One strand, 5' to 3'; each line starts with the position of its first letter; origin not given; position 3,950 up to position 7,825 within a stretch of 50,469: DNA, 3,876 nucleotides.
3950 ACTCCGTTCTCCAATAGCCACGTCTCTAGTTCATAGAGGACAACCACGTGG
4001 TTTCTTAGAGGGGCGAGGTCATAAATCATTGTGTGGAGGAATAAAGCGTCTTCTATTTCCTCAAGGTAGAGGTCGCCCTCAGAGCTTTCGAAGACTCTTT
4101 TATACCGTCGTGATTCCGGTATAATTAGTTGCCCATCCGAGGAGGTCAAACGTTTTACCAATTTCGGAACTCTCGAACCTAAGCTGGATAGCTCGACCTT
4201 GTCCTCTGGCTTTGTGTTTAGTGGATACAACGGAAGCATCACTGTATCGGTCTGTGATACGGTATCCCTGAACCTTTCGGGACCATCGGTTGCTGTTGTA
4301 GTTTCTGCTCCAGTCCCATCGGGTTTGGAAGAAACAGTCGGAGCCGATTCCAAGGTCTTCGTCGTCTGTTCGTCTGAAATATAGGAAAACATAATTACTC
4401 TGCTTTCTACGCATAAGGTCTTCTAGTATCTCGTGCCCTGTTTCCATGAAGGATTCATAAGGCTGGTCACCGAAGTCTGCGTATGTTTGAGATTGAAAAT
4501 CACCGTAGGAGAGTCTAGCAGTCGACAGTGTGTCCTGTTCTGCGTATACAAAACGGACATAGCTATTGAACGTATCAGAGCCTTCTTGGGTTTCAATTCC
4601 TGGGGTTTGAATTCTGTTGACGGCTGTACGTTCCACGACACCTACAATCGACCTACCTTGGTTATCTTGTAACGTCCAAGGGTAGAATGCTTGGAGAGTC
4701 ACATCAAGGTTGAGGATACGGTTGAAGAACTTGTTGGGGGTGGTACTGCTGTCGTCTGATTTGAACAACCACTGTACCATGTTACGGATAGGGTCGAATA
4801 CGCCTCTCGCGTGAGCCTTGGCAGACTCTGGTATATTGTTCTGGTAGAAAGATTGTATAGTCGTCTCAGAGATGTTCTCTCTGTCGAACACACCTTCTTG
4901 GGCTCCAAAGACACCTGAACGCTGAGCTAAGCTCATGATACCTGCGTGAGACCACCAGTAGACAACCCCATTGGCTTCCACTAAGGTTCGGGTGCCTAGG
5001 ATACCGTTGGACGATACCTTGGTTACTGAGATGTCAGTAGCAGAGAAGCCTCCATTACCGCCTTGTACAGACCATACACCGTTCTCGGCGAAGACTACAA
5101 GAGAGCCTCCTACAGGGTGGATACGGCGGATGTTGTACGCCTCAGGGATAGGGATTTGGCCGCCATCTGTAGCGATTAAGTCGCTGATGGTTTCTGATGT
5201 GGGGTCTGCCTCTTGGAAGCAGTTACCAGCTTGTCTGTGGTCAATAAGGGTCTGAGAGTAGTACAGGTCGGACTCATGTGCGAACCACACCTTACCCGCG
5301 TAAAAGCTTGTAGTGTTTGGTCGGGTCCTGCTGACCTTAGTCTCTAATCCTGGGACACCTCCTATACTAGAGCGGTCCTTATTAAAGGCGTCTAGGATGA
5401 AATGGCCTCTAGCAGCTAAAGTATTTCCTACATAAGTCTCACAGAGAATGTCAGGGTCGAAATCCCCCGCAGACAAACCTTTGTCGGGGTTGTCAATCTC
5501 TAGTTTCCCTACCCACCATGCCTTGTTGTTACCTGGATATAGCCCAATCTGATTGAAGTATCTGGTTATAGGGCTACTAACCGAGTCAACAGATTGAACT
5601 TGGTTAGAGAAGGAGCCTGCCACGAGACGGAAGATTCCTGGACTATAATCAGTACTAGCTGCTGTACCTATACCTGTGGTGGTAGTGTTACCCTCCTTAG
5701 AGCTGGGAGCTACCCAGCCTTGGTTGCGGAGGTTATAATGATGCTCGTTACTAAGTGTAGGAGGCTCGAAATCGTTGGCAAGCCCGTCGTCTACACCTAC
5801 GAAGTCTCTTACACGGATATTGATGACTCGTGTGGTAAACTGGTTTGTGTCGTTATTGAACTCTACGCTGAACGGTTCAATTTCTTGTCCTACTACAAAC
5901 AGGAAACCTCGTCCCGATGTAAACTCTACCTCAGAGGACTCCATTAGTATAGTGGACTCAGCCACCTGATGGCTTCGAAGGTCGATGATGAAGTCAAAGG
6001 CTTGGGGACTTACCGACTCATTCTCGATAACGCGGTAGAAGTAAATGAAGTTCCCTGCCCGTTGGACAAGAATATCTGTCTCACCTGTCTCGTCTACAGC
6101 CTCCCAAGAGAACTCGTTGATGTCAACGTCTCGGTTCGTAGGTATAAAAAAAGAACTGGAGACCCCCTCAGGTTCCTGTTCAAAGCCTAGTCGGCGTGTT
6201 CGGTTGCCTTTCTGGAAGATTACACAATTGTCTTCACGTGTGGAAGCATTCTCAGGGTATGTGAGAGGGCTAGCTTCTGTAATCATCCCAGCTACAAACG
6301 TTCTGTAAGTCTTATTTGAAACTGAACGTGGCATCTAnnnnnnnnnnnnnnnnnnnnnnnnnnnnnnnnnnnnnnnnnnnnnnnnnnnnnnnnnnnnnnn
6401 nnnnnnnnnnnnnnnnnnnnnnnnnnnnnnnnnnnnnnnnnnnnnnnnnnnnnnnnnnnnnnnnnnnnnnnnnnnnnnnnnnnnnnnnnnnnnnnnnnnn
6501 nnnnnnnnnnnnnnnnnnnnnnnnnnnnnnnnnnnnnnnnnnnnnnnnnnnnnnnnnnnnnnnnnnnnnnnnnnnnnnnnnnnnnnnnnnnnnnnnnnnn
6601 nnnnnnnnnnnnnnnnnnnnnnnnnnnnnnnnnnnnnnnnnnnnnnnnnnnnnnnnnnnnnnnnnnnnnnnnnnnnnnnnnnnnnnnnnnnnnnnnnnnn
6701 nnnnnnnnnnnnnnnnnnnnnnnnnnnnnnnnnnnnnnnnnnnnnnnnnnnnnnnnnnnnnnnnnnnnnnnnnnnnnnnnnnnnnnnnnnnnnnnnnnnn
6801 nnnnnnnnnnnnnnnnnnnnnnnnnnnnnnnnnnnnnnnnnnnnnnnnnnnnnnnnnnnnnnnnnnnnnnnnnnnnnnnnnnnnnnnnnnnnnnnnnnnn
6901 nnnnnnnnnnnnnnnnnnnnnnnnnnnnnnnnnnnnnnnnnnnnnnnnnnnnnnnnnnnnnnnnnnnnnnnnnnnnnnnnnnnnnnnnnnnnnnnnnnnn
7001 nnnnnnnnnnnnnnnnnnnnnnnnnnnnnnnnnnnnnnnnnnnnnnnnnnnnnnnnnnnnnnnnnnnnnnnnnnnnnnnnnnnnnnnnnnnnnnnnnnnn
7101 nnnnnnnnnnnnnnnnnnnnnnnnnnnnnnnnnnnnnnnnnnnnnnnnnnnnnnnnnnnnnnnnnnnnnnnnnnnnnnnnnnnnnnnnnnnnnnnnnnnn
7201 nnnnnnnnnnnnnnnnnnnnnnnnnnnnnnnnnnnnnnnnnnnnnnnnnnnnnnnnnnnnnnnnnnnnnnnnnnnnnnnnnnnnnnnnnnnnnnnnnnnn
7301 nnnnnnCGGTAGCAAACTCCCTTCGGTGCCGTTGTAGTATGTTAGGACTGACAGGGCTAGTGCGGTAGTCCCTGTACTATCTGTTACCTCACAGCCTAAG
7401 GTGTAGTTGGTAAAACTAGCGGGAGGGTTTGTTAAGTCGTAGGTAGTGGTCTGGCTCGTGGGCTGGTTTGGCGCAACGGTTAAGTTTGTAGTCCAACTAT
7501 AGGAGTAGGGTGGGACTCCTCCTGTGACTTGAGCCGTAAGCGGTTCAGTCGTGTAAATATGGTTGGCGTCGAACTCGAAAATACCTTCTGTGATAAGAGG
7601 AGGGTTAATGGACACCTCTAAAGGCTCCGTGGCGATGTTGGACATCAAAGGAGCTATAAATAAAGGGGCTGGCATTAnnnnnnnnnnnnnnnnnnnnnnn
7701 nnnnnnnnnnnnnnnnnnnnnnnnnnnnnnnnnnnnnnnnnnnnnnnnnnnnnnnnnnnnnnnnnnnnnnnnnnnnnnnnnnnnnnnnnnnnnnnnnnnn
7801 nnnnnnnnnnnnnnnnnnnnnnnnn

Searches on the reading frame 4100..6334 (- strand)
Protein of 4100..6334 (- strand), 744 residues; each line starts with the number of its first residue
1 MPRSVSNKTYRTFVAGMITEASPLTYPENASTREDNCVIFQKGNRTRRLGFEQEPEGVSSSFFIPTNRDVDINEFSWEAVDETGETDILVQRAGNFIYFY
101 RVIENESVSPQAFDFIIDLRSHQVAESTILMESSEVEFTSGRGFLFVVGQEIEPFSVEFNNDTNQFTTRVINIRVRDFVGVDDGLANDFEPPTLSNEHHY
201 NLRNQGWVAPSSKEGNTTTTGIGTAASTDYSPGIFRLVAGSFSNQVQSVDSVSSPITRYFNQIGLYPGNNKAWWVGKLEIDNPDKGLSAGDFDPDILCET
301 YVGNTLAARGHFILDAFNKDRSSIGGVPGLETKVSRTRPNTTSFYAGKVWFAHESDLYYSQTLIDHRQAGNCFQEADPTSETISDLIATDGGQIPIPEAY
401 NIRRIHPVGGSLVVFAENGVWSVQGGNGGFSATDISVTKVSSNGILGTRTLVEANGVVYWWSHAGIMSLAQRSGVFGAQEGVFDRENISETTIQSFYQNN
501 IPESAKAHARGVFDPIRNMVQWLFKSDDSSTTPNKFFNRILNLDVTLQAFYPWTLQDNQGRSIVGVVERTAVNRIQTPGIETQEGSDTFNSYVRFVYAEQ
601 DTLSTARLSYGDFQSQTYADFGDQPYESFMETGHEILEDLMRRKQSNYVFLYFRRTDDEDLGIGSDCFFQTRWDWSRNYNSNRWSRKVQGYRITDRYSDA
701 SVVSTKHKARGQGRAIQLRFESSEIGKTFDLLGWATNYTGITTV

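Call 12: search_protein_families(library=pfam, proteins=[window:4100-6334:-], max_evalue=0.01)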
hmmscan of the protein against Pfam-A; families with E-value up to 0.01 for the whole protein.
window:4100-6334:- (744 aa): 0 families

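Call 39: search_protein_families(library=phrogs, proteins=[window:4103-6334:-], max_evalue=0.01)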
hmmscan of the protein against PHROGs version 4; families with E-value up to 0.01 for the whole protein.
window:4103-6334:- (744 aa): 1 family
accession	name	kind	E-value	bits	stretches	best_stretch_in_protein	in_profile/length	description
phrog_8094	-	tail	1.4e-130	437.6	1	1-737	1-762/769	tail appendage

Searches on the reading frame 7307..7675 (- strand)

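Call 106: search_protein_families(library=pfam, proteins=[window:7307-7675:-], max_evalue=0.01)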
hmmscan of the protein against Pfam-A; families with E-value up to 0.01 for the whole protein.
window:7307-7675:- (123 aa): 1 family
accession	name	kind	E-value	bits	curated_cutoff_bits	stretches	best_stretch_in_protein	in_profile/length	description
PF13573.12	SprB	-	6e-05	23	28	1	47-65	18-36/37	SprB repeat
